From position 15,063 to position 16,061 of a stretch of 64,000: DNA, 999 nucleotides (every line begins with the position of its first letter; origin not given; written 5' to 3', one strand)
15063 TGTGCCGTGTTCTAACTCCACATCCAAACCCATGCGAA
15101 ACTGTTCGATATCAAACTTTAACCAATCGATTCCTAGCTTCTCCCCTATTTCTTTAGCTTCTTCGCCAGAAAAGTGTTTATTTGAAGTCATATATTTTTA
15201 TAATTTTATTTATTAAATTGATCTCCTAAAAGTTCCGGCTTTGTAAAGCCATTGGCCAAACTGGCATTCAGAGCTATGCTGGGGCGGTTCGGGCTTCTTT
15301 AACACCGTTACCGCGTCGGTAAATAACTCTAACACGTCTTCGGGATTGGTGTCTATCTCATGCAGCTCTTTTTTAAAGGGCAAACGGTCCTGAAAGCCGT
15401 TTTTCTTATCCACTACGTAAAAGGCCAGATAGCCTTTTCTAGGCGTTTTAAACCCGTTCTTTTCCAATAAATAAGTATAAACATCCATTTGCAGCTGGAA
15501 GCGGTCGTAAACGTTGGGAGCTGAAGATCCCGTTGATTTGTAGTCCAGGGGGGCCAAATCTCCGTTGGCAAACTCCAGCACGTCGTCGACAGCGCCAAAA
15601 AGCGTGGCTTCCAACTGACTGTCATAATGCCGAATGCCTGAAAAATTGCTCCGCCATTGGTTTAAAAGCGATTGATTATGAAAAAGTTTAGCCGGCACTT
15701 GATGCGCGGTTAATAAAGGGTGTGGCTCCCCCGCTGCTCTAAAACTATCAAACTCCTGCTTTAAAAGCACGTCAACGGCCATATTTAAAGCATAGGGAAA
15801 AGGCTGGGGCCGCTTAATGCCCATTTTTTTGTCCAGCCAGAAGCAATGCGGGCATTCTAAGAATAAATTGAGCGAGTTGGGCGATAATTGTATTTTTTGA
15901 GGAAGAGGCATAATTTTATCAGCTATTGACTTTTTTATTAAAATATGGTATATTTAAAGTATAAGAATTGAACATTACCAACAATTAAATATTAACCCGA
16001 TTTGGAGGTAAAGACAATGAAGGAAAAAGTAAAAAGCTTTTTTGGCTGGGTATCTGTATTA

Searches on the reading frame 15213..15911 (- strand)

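Call 46: search_protein_families(library=pfam, proteins=[window:15213-15911:-], max_evalue=0.00001)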
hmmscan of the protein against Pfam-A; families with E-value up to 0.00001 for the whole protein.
window:15213-15911:- (232 aa): 1 family
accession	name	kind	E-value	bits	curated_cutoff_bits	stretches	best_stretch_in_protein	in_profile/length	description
PF12705.13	PDDEXK_1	-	2.9e-10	40.9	22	1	82-203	99-220/247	PD-(D/E)XK nuclease superfamily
